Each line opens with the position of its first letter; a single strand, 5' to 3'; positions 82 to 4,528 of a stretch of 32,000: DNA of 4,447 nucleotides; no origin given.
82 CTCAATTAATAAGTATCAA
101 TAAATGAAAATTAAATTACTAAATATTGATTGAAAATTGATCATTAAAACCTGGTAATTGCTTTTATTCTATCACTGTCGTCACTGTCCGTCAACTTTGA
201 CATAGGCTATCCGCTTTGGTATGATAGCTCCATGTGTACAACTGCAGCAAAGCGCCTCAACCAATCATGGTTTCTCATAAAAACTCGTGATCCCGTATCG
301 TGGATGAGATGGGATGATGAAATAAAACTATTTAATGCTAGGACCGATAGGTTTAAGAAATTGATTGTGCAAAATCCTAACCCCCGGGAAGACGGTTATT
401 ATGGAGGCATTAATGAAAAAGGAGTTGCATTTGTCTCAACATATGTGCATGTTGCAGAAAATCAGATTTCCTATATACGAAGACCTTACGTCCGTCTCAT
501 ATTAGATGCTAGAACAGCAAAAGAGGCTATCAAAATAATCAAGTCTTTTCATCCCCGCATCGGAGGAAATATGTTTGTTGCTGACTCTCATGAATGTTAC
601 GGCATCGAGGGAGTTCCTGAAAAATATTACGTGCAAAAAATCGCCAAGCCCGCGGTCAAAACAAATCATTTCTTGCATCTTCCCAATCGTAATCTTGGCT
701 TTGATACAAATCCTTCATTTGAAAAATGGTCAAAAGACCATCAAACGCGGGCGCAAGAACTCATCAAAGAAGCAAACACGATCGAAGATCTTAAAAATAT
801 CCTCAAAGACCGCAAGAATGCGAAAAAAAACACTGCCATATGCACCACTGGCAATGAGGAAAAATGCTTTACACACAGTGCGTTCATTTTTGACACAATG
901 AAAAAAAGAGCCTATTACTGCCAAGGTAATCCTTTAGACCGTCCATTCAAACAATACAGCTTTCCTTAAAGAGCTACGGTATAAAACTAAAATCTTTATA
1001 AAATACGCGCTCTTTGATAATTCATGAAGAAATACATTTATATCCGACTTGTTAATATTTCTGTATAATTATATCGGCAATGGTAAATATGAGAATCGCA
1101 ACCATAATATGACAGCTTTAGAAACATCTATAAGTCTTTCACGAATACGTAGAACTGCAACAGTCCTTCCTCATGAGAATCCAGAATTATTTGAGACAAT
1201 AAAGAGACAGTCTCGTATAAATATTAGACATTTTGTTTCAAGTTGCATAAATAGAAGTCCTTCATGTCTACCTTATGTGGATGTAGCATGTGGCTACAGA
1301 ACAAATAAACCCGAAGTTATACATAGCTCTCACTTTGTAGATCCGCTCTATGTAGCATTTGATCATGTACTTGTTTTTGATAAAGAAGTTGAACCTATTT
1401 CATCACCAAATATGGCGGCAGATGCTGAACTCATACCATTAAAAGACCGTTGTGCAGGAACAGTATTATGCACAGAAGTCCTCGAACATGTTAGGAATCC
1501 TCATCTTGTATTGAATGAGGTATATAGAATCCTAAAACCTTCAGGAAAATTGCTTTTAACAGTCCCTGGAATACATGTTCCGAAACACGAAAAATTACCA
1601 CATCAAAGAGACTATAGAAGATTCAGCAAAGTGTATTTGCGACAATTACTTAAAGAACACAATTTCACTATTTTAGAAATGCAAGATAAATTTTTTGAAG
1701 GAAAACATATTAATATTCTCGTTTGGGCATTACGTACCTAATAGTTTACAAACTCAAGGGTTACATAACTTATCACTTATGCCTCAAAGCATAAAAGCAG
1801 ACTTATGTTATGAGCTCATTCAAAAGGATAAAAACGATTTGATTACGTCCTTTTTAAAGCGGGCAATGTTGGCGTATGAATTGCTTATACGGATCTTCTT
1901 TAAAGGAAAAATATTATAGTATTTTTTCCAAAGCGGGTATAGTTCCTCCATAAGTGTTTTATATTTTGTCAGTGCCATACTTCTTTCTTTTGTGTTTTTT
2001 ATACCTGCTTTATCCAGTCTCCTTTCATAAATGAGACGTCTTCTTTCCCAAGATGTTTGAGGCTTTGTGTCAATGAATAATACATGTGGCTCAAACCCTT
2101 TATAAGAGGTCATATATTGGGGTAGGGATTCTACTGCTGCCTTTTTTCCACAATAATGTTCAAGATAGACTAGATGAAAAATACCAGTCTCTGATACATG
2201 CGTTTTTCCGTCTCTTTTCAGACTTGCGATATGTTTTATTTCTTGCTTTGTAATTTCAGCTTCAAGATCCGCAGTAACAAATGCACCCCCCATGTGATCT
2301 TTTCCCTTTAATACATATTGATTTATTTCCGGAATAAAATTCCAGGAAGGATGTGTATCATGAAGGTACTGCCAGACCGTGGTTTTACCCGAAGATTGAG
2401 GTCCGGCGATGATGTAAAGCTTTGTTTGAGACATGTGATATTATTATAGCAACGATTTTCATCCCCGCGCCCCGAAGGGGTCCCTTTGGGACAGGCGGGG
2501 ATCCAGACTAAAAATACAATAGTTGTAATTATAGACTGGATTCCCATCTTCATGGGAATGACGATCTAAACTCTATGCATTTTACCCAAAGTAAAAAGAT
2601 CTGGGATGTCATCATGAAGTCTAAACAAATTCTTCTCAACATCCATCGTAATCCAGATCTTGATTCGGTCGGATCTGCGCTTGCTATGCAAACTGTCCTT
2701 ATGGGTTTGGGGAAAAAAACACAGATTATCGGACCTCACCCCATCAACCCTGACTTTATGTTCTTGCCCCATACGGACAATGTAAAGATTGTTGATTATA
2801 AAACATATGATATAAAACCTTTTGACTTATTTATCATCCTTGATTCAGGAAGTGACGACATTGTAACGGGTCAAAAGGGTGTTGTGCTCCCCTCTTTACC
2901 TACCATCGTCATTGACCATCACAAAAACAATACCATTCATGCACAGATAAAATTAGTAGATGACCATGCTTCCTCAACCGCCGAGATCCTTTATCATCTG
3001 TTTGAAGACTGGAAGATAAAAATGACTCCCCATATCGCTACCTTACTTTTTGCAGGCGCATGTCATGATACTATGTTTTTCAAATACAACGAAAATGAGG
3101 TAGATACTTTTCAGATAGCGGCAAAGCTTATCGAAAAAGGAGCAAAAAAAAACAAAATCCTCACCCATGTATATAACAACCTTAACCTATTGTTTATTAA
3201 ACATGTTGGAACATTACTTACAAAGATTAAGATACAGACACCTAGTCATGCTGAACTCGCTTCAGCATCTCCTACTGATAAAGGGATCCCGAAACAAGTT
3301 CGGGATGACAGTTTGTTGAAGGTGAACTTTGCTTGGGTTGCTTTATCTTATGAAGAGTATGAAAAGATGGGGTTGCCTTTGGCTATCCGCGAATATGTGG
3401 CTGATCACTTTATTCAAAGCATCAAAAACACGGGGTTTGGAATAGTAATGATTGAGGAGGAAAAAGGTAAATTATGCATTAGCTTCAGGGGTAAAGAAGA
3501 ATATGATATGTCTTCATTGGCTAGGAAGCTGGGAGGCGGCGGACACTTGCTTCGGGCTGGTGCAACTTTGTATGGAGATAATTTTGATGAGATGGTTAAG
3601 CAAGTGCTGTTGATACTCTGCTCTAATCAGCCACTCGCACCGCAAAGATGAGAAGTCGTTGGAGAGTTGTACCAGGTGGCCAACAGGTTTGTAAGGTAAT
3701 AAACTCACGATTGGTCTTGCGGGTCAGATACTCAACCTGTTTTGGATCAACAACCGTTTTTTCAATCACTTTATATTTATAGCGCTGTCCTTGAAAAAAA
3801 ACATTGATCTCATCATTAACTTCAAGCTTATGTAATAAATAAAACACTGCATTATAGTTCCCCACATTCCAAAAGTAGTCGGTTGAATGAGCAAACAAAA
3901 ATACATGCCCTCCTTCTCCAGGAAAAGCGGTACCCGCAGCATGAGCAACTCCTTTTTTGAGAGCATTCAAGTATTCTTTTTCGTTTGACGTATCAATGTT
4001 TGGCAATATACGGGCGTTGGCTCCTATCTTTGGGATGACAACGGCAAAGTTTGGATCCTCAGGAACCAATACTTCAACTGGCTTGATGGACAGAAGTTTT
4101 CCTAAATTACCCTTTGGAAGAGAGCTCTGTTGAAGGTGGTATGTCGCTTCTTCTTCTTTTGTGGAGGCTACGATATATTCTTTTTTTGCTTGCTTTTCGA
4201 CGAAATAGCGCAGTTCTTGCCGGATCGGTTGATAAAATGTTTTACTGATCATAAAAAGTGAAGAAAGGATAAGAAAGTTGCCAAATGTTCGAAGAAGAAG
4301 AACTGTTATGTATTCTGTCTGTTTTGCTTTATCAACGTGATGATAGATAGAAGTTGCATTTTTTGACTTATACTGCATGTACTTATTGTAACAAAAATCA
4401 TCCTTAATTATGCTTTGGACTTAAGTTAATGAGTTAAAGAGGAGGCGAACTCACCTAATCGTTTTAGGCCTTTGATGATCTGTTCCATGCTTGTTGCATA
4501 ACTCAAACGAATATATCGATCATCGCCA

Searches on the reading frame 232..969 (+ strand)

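Call 62: search_protein_families(library=pfam, proteins=[window:232-969:+], max_evalue=0.001)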
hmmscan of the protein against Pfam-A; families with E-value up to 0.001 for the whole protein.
window:232-969:+ (245 aa): 1 family
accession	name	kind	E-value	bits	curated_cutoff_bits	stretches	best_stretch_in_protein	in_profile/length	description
PF03417.21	AAT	-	1e-16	61.8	23.2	1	33-234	25-223/225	Acyl-coenzyme A:6-aminopenicillanic acid acyl-transferase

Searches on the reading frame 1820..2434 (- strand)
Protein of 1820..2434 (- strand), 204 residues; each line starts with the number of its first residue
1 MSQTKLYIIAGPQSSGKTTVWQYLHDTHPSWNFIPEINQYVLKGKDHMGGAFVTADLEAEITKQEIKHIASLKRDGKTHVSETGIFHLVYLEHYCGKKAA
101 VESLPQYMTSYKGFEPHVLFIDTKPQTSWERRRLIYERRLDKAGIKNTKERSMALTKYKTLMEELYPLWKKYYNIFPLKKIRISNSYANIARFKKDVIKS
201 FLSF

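Call 62: search_protein_families(library=pfam, proteins=[window:1820-2434:-], max_evalue=0.001)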
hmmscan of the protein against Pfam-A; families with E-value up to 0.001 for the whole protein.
window:1820-2434:- (204 aa): 2 families
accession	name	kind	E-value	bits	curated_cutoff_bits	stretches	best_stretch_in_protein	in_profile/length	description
PF13521.12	AAA_28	-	6.2e-07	30.2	27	1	7-127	2-122/164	AAA domain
PF01712.25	dNK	-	4.7e-05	23.7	27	1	9-200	3-197/203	Deoxynucleoside kinase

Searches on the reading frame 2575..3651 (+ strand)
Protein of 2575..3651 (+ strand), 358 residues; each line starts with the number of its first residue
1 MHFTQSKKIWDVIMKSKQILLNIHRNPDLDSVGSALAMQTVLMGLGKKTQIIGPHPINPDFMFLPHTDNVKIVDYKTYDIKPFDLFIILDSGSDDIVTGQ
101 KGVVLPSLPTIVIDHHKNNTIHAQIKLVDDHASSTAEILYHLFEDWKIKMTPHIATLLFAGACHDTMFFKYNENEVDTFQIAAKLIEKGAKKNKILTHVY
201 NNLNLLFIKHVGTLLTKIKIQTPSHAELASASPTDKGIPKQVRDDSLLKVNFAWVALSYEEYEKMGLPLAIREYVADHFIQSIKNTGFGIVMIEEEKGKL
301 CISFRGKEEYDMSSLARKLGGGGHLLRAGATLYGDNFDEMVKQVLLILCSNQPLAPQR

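Call 62: search_protein_families(library=pfam, proteins=[window:2575-3651:+], max_evalue=0.001)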
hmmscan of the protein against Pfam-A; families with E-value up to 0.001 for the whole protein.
window:2575-3651:+ (358 aa): 2 families
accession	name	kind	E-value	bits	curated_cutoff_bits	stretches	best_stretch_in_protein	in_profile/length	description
PF01368.27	DHH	-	1.6e-16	61.2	28.1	1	19-161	2-124/125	DHH family, N-terminal domain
PF02272.25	DHHA1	-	1.5e-08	35.4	25.9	1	276-344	22-96/102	DHHA1 domain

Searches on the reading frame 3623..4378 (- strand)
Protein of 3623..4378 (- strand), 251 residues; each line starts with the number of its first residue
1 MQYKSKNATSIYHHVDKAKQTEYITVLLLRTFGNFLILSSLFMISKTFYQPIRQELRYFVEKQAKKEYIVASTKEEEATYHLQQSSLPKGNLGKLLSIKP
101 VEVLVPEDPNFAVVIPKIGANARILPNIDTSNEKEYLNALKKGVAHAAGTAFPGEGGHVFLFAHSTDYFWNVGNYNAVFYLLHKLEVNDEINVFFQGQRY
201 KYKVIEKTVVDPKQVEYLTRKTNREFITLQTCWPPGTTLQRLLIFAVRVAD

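Call 62: search_protein_families(library=pfam, proteins=[window:3623-4378:-], max_evalue=0.001)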
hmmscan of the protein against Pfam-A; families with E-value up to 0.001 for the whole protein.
window:3623-4378:- (251 aa): 1 family
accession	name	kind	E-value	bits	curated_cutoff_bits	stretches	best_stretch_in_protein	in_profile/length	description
PF04203.18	Sortase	-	1.4e-23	83.4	26.6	1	114-249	2-125/125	Sortase domain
